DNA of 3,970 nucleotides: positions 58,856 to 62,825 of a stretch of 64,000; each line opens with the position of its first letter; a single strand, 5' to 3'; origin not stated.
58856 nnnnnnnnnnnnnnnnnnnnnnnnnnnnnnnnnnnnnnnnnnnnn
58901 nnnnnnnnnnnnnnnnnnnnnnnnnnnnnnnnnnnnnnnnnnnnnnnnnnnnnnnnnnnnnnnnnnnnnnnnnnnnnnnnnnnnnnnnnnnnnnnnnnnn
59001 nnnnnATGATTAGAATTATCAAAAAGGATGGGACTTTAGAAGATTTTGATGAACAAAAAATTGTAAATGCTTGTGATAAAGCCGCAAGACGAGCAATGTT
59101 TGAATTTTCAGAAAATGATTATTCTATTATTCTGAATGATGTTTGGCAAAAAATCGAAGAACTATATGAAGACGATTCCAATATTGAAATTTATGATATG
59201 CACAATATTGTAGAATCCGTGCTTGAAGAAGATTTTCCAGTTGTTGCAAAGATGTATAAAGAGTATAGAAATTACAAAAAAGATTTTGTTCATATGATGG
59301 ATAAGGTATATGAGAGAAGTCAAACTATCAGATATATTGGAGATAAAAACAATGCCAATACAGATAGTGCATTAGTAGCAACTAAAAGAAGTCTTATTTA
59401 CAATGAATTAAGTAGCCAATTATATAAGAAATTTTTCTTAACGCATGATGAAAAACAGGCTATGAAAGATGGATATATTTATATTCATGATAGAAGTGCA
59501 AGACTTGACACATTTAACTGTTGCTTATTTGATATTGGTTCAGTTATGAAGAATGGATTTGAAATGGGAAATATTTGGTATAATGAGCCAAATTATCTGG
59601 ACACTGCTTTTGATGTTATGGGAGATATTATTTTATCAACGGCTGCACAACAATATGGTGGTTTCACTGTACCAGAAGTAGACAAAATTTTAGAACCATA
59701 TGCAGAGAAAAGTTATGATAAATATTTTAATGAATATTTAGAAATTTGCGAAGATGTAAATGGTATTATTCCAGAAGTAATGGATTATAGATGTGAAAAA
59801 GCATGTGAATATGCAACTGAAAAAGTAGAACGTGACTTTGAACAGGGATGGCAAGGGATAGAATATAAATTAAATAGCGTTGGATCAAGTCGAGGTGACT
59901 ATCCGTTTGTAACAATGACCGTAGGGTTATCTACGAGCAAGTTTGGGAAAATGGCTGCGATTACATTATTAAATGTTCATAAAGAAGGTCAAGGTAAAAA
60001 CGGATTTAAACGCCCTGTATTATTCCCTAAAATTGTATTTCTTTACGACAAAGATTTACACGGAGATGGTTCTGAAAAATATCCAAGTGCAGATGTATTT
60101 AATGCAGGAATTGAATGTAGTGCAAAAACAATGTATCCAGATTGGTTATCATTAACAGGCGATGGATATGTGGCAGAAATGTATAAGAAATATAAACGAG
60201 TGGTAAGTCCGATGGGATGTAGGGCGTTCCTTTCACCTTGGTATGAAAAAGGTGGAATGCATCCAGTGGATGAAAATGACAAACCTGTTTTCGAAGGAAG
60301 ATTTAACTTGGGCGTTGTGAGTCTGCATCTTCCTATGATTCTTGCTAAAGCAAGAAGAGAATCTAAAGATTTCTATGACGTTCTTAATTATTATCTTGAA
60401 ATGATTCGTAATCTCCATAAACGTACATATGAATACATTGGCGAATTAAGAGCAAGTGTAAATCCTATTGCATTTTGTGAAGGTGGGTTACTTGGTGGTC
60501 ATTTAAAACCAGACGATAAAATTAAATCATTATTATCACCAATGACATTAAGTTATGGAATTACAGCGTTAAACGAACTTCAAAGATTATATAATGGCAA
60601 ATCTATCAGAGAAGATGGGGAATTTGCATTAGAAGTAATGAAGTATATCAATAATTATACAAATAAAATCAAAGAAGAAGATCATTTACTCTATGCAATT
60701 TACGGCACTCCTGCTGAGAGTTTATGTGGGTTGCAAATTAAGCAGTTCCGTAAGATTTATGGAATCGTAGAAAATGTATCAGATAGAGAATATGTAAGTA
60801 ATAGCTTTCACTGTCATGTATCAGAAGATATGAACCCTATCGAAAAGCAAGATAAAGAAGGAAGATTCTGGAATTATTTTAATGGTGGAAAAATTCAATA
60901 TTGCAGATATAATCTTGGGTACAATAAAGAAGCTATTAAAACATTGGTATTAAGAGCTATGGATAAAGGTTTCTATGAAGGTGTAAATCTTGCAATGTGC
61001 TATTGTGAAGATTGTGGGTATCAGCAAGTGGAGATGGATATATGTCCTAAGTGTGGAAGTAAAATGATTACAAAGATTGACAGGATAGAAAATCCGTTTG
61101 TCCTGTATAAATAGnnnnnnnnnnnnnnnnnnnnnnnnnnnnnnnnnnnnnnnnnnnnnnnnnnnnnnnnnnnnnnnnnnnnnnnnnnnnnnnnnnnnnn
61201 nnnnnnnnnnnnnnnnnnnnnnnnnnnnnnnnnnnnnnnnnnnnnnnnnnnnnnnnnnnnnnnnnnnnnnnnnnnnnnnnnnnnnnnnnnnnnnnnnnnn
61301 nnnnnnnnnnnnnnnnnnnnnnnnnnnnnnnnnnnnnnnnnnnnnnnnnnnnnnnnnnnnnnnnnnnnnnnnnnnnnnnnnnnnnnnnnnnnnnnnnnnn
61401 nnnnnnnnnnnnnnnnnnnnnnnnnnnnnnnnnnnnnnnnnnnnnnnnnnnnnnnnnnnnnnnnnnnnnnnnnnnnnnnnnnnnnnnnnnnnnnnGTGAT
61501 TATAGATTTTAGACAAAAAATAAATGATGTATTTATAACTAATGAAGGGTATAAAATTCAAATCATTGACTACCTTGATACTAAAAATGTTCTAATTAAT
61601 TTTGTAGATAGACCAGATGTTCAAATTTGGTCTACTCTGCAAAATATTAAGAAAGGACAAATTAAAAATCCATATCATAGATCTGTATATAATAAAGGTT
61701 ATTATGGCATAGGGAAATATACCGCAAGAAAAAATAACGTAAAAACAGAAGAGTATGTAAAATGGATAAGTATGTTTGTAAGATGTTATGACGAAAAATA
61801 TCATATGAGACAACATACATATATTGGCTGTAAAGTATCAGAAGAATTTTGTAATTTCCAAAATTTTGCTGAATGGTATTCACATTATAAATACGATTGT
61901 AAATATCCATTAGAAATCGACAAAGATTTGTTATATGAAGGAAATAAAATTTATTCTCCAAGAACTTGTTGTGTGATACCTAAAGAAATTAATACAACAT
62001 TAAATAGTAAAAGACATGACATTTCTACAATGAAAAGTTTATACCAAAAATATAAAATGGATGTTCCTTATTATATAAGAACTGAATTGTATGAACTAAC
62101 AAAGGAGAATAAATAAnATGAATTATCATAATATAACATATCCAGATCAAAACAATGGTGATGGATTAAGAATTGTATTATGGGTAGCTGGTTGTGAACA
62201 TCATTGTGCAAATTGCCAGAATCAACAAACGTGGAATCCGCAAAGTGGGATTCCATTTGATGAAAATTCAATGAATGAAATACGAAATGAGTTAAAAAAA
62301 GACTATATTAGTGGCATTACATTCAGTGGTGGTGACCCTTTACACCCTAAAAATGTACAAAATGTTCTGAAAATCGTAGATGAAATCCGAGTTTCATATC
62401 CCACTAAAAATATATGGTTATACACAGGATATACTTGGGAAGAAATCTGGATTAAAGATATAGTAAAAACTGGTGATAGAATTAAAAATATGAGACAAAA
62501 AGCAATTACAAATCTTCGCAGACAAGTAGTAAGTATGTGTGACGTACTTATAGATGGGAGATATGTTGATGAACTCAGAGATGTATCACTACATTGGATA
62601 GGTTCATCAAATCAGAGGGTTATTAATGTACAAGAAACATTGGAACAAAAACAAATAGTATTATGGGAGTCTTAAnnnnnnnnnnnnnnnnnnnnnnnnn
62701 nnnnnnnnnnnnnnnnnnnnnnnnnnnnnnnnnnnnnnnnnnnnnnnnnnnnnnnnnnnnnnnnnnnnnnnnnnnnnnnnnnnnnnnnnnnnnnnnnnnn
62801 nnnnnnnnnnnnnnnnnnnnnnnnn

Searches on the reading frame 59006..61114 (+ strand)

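Call 15: search_protein_families(library=pfam, proteins=[window:59006-61114:+], max_evalue=0.001)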
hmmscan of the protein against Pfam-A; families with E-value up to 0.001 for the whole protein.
window:59006-61114:+ (702 aa): 3 families
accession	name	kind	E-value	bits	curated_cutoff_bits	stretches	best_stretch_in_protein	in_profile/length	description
PF13597.11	NRDD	-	2.7e-108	363.5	26.2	1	116-694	2-539/562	Anaerobic ribonucleoside-triphosphate reductase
PF03477.21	ATP-cone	-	7.1e-16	59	25.8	1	3-92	2-87/88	ATP cone domain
PF01228.26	Gly_radical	-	0.00094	20.1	22.2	0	605-673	1-70/106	Glycine radical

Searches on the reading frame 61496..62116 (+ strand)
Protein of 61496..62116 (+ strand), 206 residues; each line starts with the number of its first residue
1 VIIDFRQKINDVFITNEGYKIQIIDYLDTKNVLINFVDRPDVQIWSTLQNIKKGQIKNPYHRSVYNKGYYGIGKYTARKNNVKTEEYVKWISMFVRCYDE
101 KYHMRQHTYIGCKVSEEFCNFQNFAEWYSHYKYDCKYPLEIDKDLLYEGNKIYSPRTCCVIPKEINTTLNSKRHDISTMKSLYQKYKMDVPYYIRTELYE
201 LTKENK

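Call 108: search_protein_families(library=phrogs, proteins=[window:61496-62116:+], max_evalue=0.001)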
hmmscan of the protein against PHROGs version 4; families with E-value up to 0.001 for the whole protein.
window:61496-62116:+ (206 aa): 5 families
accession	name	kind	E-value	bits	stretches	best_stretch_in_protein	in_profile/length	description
phrog_953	-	DNA, RNA and nucleotide metabolism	8.6e-34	118.5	1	50-173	185-308/420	HNH endonuclease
phrog_2081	-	DNA, RNA and nucleotide metabolism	1e-27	98.4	1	10-175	29-201/433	HNH endonuclease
phrog_374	-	DNA, RNA and nucleotide metabolism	1.4e-18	68.1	1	74-178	262-357/617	HNH endonuclease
phrog_30929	-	unknown function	2.5e-09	37.5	1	78-171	30-126/413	-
phrog_3377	-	DNA, RNA and nucleotide metabolism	1.5e-05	25.9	1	79-167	7-91/196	HNH endonuclease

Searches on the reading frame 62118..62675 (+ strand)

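Call 108: search_protein_families(library=phrogs, proteins=[window:62118-62675:+], max_evalue=0.001)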
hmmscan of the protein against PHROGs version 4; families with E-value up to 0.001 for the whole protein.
window:62118-62675:+ (185 aa): 2 families
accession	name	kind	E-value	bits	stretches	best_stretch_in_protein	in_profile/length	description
phrog_626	-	DNA, RNA and nucleotide metabolism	9.9e-56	188.8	1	1-180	1-162/164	anaerobic ribonucleotide reductase small subunit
phrog_2076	-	moron, auxiliary metabolic gene and host takeover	2.2e-07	31.6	1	19-84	34-106/247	QueE-like radical SAM domain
